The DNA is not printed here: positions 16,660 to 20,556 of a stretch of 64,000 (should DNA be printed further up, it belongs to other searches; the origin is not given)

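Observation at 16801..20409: Single polypeptide combining methyltransferase, long coiled coil and two GT2 domains: candidate terminator-ruler-polymerase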

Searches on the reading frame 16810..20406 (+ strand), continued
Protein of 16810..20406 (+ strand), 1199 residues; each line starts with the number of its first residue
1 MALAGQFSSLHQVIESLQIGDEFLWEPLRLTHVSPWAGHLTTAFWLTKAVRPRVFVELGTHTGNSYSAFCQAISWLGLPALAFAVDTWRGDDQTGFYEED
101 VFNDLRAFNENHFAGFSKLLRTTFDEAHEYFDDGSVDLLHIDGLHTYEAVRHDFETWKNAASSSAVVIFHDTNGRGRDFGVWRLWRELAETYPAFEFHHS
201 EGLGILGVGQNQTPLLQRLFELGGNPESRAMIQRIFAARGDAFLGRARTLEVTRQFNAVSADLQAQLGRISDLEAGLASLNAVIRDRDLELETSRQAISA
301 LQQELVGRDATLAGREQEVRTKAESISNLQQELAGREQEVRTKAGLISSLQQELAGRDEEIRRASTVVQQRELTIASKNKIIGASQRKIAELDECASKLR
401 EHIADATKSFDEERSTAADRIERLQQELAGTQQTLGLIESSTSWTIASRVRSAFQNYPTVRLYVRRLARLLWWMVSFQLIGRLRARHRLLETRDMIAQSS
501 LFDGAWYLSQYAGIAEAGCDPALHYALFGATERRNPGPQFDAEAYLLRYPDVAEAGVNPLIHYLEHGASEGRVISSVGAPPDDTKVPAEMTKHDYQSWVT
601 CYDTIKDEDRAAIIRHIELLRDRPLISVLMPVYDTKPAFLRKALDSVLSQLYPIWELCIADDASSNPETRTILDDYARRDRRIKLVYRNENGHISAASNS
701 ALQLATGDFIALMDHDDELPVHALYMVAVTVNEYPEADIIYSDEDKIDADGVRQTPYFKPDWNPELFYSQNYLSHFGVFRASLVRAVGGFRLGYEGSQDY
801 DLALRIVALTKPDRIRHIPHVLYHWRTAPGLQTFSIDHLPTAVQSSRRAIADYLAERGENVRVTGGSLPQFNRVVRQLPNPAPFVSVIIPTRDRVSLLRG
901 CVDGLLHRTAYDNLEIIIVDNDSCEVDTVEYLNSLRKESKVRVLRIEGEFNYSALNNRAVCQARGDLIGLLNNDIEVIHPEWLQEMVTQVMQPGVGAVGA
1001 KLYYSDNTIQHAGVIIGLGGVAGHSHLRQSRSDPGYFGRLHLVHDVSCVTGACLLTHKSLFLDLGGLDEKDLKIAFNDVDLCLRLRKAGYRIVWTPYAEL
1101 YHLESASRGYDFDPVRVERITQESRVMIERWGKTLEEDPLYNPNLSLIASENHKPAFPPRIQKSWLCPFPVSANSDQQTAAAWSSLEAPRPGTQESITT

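Call 10: search_solved_structures(query=window:16810-20406:+, max_evalue=0.01)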
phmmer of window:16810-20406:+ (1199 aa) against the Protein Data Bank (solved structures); distinct sequences matched with E-value up to 0.01: 20.
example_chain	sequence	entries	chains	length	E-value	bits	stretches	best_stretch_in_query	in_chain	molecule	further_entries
2z87_A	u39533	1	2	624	1.3e-19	72.6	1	620-828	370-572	Chondroitin synthase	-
2z86_A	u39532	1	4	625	1.3e-19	72.6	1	620-828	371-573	Chondroitin synthase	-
5hea_A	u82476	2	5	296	1e-11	46.5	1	624-720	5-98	Putative glycosyltransferase (GalT1)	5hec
3bcv_A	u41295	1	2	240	9.3e-11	43.3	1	624-752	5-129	Putative glycosyltransferase protein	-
8vh7_A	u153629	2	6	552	4.8e-08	34.4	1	875-989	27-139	Heparosan synthase B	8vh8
8viw_A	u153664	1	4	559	4.9e-08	34.3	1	875-989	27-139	Heparosan synthase B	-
1h7l_A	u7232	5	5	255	5.7e-07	30.8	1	624-744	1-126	SPORE COAT POLYSACCHARIDE BIOSYNTHESIS PROTEIN SPSA | PROTEIN (SPORE COAT POLYSACCHARIDE BIOSYNTHESIS PROTEIN SPSA)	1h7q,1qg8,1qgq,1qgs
5tze_C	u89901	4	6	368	1.5e-05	26.1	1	627-765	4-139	Glycosyl transferase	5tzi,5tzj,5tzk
5tz8_A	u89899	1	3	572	3.2e-05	25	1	627-765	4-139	Glycosyl transferase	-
6yv7_B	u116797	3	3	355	0.00014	22.9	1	623-753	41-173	Glycosyl transferase, family 2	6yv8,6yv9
6yv7_A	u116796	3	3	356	0.00014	22.9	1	623-753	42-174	Glycosyl transferase, family 2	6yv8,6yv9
6p61_A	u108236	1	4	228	0.00027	21.9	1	617-739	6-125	Glycosyltransferase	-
6h1j_A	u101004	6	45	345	0.00031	21.7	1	625-724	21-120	Probable ss-1,3-N-acetylglucosaminyltransferase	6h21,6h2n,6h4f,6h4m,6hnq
8uhv_A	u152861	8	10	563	0.00077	20.4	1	892-1111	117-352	Glycosyl transferase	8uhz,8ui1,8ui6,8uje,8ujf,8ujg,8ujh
8bz4_A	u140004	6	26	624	0.0015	19.5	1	625-719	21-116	Glycosyltransferase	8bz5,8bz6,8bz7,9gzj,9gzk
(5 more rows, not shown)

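Call 11: find_encoding_contigs(protein=P0001, flank=10000, max_places=3)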
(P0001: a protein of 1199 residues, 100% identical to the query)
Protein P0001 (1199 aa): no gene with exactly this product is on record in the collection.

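Call 27: find_related_loci(query=A1, collection=genome_contigs, flank=10000)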
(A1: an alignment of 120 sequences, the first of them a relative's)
Query A1 (1199 aa) in genome_contigs; peptide patterns used: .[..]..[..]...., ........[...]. (x = any residue, [..] = any of these).
600 stretches matched a pattern (row limit reached: there are more); 597 encode a relative of the query (tblastn E <= 1e-3); the best 80 are kept; 80 distinct loci.
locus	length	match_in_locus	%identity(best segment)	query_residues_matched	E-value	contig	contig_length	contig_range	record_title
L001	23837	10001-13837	48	416-1166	0e+0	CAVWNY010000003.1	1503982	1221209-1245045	MAG: uncultured proteobacterium isolate MFD09603.bin.1.288 genome assembly, contig: contig_48355, whole genome shotgun s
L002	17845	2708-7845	55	592-1165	0e+0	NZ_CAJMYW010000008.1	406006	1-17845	Paraburkholderia sp. J10-1 8, whole genome shotgun sequence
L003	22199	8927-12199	57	24-1168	0e+0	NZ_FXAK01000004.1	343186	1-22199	Azospirillum oryzae strain A2P, whole genome shotgun sequence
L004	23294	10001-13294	57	24-1168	0e+0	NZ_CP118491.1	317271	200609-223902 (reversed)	Azospirillum sp. B2RO_4 plasmid pTA1.1, complete sequence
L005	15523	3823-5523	54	594-1165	0e+0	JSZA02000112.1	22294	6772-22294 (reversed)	Candidatus Thiomargarita nelsonii isolate Hydrate Ridge NODE_385_length_22294_cov_167.49_ID_769, whole genome shotgun se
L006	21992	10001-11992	49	478-1166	0e+0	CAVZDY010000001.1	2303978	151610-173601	MAG: uncultured Alphaproteobacteria bacterium isolate MFD06092.bin.1.269 genome assembly, contig: contig_1562, whole gen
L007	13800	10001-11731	53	594-1165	0e+0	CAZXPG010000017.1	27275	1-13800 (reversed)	MAG TPA_asm: uncultured Rickettsiales bacterium isolate SRP329715_co2_363 genome assembly, contig: NODE_3591_length_2727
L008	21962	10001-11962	49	545-1161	0e+0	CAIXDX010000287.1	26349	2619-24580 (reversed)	MAG: uncultured Methylococcaceae bacterium isolate MJ-2014-D3_bin-376 genome assembly, contig: bin-376:287/303, whole ge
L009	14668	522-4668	51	594-1165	0e+0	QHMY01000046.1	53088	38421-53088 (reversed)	MAG: Verrucomicrobia bacterium isolate AV89 14_0903_02_30cm_scaffold_590_curated, whole genome shotgun sequence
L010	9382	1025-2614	55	618-1146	0e+0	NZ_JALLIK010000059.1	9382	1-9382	Thauera aromatica strain LG356 NODE_53_length_9382_cov_34.637687, whole genome shotgun sequence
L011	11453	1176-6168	52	590-1165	0e+0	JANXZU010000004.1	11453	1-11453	MAG: Syntrophaceae bacterium isolate GL140_4_metabat_43 GL140_4_k141_2524567, whole genome shotgun sequence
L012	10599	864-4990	51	594-1168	0e+0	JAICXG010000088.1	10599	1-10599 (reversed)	MAG: Chthoniobacterales bacterium isolate LS_FP_2_bin.102 k141_2270159_length_10599_cov_43.4035, whole genome shotgun se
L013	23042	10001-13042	52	27-1165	0e+0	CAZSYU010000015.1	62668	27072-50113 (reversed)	MAG TPA_asm: uncultured Pseudomonadales bacterium isolate SRP114822_co2_32 genome assembly, contig: NODE_367_length_6266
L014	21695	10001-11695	51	595-1161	0e+0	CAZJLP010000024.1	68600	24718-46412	MAG TPA_asm: uncultured Opitutaceae bacterium isolate binchicken_co174_45 genome assembly, contig: NODE_78_length_68600_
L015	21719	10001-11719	51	593-1165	0e+0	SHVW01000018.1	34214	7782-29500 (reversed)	MAG: Alphaproteobacteria bacterium isolate Baikal-deep-G49 BACOMB-C5483, whole genome shotgun sequence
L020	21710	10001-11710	52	588-1160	5e-180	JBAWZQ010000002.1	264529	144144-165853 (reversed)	MAG: Opitutaceae bacterium isolate ELA119 MAG119_2, whole genome shotgun sequence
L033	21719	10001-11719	49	589-1161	3e-177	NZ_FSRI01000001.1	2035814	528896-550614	Salinivibrio sp. ES.052, whole genome shotgun sequence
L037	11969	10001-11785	48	560-1161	3e-176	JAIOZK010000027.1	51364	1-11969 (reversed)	MAG: Bacteroidales bacterium isolate Tobar13.5m-G7 Tobar13-5m-C735, whole genome shotgun sequence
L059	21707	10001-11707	51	592-1163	1e-169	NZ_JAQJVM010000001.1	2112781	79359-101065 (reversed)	Pseudomonas cerasi strain NTM-B-29 Contig_0001, whole genome shotgun sequence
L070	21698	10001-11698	50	595-1160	5e-166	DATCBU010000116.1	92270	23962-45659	MAG TPA_asm: Acidimicrobiales bacterium isolate SMAG_U7681 k141_230699, whole genome shotgun sequence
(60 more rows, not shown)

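Call 29: list_cluster_members(proteins=[P0001])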
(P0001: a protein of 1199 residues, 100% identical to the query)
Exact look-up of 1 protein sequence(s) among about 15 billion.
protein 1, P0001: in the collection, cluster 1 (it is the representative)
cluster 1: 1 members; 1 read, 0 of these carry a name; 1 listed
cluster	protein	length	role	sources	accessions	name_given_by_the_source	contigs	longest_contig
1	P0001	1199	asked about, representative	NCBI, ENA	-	-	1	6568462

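Call 46: predict_structure(alignment_id=A1)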
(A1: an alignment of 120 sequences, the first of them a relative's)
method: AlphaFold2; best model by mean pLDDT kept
length: 1199 residues; sequences in the alignment: 120
mean_pLDDT: 85.4   pTM: 0.61
mean pLDDT of the five models: 85.4, 85.3, 84.8, 84.7, 84.5
residues with pLDDT >= 90: 743; 70-90: 238; 50-70: 147; < 50: 71
segments of 3 or more residues with pLDDT < 50: 1-4, 336-341, 343-352, 436-452, 1172-1199
pLDDT, mean of each block of 10 residues (from residue 1): 53 91 92 86 97 96 94 97 82 76 93 96 93 97 90 96 97 87 96 96 96 97 92 93 85 77 75 70 73 73 67 66 60 50 47 52 63 72 71 74 73 70 64 49 42 53 68 69 74 92 96 90 91 94 87 82 82 85 54 83 94 96 97 95 98 98 97 98 97 92 98 97 98 97 95 95 97 92 98 95 98 97 88 74 96 96 94 96 98 94 98 98 96 97 95 97 98 96 98 98 94 94 93 95 98 98 98 96 98 98 66 76 95 93 89 86 81 41 37 36
secondary structure, 60 per line:
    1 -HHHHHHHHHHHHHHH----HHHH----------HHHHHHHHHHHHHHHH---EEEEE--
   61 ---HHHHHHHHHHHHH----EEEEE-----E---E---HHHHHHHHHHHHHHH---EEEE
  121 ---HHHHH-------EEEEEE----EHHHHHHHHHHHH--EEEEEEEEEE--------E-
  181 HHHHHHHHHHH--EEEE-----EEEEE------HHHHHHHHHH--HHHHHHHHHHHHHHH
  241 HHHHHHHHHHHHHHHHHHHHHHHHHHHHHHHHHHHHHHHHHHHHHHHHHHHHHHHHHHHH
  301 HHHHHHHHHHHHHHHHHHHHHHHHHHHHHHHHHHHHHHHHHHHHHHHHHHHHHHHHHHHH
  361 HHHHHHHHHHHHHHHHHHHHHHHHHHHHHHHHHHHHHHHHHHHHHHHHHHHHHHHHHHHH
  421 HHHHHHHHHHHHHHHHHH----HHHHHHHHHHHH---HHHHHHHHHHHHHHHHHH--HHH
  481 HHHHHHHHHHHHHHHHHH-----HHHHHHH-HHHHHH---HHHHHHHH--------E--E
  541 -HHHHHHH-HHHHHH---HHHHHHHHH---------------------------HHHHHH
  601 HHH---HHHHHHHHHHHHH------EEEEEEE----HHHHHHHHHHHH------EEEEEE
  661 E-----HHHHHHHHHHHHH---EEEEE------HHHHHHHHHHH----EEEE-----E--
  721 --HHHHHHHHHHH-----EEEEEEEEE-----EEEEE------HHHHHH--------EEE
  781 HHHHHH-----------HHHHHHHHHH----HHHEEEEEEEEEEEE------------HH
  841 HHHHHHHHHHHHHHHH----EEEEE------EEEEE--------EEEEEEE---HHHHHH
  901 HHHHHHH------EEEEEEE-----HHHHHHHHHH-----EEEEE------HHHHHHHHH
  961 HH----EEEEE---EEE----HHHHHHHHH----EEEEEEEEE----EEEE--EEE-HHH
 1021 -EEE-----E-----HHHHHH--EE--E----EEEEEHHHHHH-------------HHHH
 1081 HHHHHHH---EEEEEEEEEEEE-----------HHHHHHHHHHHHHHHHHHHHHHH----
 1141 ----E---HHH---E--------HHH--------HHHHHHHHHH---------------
elements in order (helices of 4 or more, strands of 3 or more residues): H2-16 H21-24 H35-50 E54-58 H64-76 E81-85 H99-113 E117-120 H124-128 E136-141 H147-158 E161-170 H181-191 E194-197 E203-207 H214-223 H226-438 H443-454 H458-475 H478-498 H504-510 H512-517 H521-528 H542-548 H550-555 H559-567 H595-603 H607-619 E626-632 H637-648 E655-661 H667-679 E683-687 H694-704 E709-712 H723-733 E739-747 E753-757 H764-769 E778-780 H781-786 H798-807 E815-826 H839-856 E861-865 E872-876 E885-891 H895-907 E914-920 H926-935 E941-945 H952-962 E967-971 E975-977 H982-990 E995-1003 E1008-1011 E1014-1016 E1022-1024 H1036-1041 E1053-1057 H1058-1063 H1077-1087 E1091-1102 H1114-1136 H1175-1184

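Call 49: fold_search(model_id=the predicted structure, library=pdb)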
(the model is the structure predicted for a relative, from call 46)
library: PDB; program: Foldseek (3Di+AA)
matches with E <= 10: 1699; with E <= 0.001: 613
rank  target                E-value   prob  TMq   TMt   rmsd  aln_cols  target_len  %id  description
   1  2z87_B                3.5e-21  1.00  0.16  0.31  17.6       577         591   16  Crystal structure of chondroitin polymerase from Escherichia coli strain K4 (K4CP) complexed with UDP-GalNAc and UDP (released 2008-09-16)
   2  8vh8_A                1.3e-20  1.00  0.16  0.34  23.0       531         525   15  Crystal structure of heparosan synthase 2 from Pasteurella multocida at 2.85 A (released 2024-09-04)
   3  2z86_B                1.9e-20  1.00  0.17  0.32  17.3       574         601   15  Crystal structure of chondroitin polymerase from Escherichia coli strain K4 (K4CP) complexed with UDP-GlcUA and UDP (released 2008-09-16)
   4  8vh8_B                6.4e-20  1.00  0.17  0.36  22.5       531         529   14  Crystal structure of heparosan synthase 2 from Pasteurella multocida at 2.85 A (released 2024-09-04)
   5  2z86_C                7.5e-20  1.00  0.17  0.31  17.5       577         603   16  Crystal structure of chondroitin polymerase from Escherichia coli strain K4 (K4CP) complexed with UDP-GlcUA and UDP (released 2008-09-16)
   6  2z86_D                7.5e-20  1.00  0.17  0.32  24.3       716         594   14  Crystal structure of chondroitin polymerase from Escherichia coli strain K4 (K4CP) complexed with UDP-GlcUA and UDP (released 2008-09-16)
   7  8viw_A                1.2e-19  1.00  0.16  0.33  22.1       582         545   14  Cryo-EM structure of heparosan synthase 2 from Pasteurella multocida with polysaccharide in the GlcNAc-T active site (released 2024-07-24)
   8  8vh8_D                1.4e-19  1.00  0.17  0.37  22.9       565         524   14  Crystal structure of heparosan synthase 2 from Pasteurella multocida at 2.85 A (released 2024-09-04)
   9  2z87_A                2.1e-19  1.00  0.17  0.32  17.2       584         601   14  Crystal structure of chondroitin polymerase from Escherichia coli strain K4 (K4CP) complexed with UDP-GalNAc and UDP (released 2008-09-16)
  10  8vh7_A                2.4e-19  1.00  0.17  0.36  22.3       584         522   14  Crystal structure of heparosan synthase 2 from Pasteurella multocida at 1.98 A (released 2024-07-24)
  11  8vh7_B                9.2e-19  1.00  0.16  0.36  22.3       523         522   14  Crystal structure of heparosan synthase 2 from Pasteurella multocida at 1.98 A (released 2024-07-24)
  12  8vh8_C                9.7e-19  1.00  0.17  0.37  22.7       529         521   15  Crystal structure of heparosan synthase 2 from Pasteurella multocida at 2.85 A (released 2024-09-04)
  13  2z86_A                1.8e-18  1.00  0.17  0.33  17.1       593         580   15  Crystal structure of chondroitin polymerase from Escherichia coli strain K4 (K4CP) complexed with UDP-GlcUA and UDP (released 2008-09-16)
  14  5hea_A                2.8e-13  1.00  0.16  0.61   5.0       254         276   22  CgT structure in hexamer (released 2016-08-31)
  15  6p61_C                2.4e-12  1.00  0.15  0.87   2.7       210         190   21  Structure of a Glycosyltransferase from Leptospira borgpetersenii serovar Hardjo-bovis (strain JB197) (released 2019-07-10)
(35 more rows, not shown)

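Call 56: find_encoding_contigs(protein=P0005, flank=10000, max_places=2)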
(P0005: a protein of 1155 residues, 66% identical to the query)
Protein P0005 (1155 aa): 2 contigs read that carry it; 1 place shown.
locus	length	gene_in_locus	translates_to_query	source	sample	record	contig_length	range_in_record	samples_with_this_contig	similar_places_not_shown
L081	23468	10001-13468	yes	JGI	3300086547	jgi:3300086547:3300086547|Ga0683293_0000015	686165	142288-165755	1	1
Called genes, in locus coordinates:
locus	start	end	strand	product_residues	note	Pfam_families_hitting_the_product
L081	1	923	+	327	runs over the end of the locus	PF00288:GHMP_kinases_N, PF08544:GHMP_kinases_C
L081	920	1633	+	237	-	PF00483:NTP_transferase, PF12804:NTP_transf_3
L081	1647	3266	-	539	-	PF13489:Methyltransf_23, PF00535:Glycos_transf_2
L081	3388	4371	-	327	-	PF02353:CMAS (weak), PF13489:Methyltransf_23, PF07021:MetW (weak), PF13847:Methyltransf_31, PF08241:Methyltransf_11, PF08242:Methyltransf_12, PF13649:Methyltransf_25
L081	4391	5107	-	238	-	PF00923:TAL_FSA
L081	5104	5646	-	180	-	PF12710:HAD (weak), PF08645:PNK3P (weak), PF00702:Hydrolase, PF13419:HAD_2, PF13242:Hydrolase_like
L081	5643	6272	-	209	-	PF13580:SIS_2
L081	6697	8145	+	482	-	PF13469:Sulfotransfer_3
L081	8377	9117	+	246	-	-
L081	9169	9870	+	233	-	PF04765:TOD1_MUCI70 (weak)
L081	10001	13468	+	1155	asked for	PF13578:Methyltransf_24, PF00535:Glycos_transf_2, PF10111:Glyco_tranf_2_2 (faint), PF00535:Glycos_transf_2, PF13641:Glyco_tranf_2_3, PF13632:Glyco_trans_2_3 (weak)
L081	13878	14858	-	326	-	PF13489:Methyltransf_23 (weak), PF08241:Methyltransf_11, PF01209:Ubie_methyltran (faint), PF08242:Methyltransf_12 (weak), PF13649:Methyltransf_25 (weak)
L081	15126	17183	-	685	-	-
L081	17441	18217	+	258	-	PF01061:ABC2_membrane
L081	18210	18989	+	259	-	PF00005:ABC_tran, PF13304:AAA_21 (faint)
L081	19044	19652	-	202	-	-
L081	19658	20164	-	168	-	-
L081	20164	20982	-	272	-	PF04542:Sigma70_r2, PF08281:Sigma70_r4_2, PF04545:Sigma70_r4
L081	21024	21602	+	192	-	-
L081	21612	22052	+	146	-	PF00293:NUDIX, PF14815:NUDIX_4 (weak)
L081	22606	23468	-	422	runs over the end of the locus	PF02812:ELFV_dehydrog_N, PF00208:ELFV_dehydrog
